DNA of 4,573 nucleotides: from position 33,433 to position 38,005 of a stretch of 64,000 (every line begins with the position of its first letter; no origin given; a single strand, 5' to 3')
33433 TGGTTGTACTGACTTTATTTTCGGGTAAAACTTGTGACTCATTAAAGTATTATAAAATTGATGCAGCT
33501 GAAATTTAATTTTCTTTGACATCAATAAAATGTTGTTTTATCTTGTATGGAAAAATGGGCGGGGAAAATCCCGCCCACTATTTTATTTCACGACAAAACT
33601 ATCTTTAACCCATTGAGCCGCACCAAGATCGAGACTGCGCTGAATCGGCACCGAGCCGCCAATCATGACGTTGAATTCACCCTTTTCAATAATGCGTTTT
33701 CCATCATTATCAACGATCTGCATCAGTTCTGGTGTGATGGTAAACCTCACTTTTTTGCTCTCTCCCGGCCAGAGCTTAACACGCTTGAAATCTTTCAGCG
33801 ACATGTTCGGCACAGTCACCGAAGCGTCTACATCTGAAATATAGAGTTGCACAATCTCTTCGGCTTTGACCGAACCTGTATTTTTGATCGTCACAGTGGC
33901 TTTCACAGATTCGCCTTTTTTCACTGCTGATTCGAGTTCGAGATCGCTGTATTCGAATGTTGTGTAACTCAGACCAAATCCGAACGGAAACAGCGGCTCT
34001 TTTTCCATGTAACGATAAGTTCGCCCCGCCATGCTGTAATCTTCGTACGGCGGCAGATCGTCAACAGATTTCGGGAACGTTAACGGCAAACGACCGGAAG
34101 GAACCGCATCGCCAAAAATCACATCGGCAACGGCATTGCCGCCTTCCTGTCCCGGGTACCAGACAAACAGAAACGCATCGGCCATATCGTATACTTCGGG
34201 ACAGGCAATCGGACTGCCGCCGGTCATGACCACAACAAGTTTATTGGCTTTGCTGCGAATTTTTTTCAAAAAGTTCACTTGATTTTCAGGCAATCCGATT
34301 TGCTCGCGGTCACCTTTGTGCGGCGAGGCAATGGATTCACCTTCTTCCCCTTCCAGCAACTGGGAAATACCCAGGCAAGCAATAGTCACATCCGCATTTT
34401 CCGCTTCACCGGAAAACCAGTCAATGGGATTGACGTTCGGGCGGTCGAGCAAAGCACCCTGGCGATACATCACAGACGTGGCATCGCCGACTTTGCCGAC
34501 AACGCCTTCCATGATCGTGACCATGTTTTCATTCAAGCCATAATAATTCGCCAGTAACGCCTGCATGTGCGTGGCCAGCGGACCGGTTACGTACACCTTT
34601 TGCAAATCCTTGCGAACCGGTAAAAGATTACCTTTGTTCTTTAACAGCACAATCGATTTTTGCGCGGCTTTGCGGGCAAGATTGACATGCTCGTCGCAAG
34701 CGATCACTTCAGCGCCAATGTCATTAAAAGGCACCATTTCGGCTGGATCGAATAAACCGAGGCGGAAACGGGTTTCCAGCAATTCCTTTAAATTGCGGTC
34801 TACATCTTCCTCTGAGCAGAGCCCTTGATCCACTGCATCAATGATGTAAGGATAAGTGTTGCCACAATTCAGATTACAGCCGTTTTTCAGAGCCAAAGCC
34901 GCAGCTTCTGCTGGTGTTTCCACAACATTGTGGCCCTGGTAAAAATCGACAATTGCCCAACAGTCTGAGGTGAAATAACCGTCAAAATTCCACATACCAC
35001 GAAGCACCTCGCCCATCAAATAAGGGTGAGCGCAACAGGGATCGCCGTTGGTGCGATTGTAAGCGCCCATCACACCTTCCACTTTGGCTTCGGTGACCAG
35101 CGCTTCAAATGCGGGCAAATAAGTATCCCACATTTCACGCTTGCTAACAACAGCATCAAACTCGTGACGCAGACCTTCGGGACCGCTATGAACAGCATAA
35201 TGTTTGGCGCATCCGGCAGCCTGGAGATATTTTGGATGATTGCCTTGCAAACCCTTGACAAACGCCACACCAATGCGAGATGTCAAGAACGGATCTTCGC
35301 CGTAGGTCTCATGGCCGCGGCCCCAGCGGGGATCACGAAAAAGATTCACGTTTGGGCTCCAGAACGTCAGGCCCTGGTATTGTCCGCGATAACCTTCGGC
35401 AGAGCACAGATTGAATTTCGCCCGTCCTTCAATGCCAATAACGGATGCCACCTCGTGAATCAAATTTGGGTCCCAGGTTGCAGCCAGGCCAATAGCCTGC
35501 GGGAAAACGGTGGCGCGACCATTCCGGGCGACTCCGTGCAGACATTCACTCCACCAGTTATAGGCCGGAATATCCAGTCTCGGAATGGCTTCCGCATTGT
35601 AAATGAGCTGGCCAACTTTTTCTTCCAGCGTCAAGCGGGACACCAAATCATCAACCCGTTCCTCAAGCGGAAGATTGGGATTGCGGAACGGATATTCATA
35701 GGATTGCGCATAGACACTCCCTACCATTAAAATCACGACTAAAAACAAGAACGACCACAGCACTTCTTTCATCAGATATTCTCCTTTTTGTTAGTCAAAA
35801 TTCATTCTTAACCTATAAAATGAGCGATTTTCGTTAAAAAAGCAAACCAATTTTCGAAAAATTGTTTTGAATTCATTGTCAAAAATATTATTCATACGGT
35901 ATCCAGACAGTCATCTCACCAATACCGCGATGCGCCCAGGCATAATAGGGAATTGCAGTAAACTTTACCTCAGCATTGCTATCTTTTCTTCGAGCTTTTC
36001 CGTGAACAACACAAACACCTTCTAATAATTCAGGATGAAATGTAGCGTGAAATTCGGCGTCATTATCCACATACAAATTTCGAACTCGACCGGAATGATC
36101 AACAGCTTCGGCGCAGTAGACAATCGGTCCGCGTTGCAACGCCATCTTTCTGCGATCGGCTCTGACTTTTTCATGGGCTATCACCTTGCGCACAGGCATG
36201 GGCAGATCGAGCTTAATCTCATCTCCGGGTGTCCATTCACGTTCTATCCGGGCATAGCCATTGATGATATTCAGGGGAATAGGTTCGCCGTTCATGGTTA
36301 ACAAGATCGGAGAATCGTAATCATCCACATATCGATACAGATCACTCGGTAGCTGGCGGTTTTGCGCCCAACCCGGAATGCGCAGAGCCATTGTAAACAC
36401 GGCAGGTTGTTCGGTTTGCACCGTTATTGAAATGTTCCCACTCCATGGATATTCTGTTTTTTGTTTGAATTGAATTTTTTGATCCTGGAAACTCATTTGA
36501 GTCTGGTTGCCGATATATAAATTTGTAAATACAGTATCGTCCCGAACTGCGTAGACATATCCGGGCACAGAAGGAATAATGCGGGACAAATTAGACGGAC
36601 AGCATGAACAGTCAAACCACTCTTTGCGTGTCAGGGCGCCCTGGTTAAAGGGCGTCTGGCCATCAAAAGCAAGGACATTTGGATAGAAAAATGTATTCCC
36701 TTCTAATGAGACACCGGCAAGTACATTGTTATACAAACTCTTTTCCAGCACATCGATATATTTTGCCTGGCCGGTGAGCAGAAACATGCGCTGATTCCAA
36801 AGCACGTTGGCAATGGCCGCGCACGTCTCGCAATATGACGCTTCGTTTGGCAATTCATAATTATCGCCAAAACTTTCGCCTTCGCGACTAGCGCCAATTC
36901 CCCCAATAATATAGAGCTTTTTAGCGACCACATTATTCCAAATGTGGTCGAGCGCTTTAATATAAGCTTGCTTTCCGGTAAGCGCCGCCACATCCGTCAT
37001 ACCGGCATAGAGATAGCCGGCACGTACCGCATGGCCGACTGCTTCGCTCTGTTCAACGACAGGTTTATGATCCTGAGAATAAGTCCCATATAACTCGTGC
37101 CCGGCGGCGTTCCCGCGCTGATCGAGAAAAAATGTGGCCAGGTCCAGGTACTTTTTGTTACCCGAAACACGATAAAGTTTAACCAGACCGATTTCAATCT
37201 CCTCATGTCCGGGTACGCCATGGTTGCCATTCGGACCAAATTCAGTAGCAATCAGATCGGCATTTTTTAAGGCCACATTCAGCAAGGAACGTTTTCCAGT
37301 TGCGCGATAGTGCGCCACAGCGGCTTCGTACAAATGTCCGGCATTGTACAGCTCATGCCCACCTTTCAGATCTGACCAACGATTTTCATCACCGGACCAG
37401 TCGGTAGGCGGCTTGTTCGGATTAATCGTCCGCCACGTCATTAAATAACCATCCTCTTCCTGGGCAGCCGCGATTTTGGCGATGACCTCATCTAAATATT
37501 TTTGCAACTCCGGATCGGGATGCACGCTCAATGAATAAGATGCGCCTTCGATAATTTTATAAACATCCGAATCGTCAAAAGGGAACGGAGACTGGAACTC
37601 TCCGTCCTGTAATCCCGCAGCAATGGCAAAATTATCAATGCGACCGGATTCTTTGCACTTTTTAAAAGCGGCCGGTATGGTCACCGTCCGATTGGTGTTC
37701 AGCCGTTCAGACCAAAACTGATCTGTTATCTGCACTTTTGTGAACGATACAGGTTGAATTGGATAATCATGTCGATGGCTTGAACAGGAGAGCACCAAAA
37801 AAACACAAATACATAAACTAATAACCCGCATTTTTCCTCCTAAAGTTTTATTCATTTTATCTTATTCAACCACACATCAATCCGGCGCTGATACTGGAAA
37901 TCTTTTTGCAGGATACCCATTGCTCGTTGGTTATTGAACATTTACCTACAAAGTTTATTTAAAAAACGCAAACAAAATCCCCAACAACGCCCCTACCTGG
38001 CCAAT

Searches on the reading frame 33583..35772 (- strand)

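Call 6: search_protein_families(library=pfam, proteins=[window:33583-35772:-], max_evalue=0.001)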
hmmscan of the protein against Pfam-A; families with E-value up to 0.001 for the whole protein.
window:33583-35772:- (729 aa): 4 families
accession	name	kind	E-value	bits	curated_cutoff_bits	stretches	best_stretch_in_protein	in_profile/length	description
PF01915.27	Glyco_hydro_3_C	-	6.1e-48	163.9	31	1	374-603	1-200/200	Glycosyl hydrolase family 3 C-terminal domain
PF00933.27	Glyco_hydro_3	-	7.9e-42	144.2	27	1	65-332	60-314/316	Glycosyl hydrolase family 3 N terminal domain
PF14310.12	Fn3-like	-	1.9e-21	76.4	25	1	639-707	1-70/71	Fibronectin type III-like domain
PF07705.17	CARDB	-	0.00072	20.2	22.7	0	614-682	12-72/101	CARDB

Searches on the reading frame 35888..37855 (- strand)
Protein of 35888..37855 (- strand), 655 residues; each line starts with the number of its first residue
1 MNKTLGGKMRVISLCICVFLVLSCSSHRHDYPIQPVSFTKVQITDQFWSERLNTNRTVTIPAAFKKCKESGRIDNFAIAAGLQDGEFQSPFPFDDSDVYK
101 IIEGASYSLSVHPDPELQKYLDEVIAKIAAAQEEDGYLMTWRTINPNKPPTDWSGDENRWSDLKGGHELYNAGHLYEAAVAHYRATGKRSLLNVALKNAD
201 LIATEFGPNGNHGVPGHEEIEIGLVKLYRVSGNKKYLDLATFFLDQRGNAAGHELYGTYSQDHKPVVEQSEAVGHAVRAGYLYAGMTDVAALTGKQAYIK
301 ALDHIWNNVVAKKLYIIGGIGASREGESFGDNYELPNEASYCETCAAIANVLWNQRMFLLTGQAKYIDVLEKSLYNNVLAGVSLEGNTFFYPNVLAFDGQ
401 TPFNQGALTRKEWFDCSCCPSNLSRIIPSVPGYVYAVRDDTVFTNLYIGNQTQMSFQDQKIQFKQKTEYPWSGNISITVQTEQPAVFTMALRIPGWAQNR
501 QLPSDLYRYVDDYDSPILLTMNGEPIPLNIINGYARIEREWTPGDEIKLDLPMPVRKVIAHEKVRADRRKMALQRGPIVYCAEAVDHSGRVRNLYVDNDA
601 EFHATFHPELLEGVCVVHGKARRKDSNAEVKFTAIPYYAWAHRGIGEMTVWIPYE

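Call 7: search_protein_families(library=pfam, proteins=[window:35888-37855:-], max_evalue=0.001)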
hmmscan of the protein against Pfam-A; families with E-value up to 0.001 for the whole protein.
window:35888-37855:- (655 aa): 3 families
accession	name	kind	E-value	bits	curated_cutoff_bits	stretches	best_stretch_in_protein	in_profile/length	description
PF07944.18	Beta-AFase-like_GH127_cat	-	3e-114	382.4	24.9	1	40-431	1-375/376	Beta-L-arabinofuranosidase, GH127 catalytic domain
PF20737.2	Glyco_hydro127C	-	2.1e-26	91.9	23.7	1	555-653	1-71/71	Glycoside hydrolase family 127 C-terminal domain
PF20736.2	Glyco_hydro127M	-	7.4e-23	80.9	24.2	1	441-553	1-95/95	Beta-L-arabinofuranosidase, GH127 middle domain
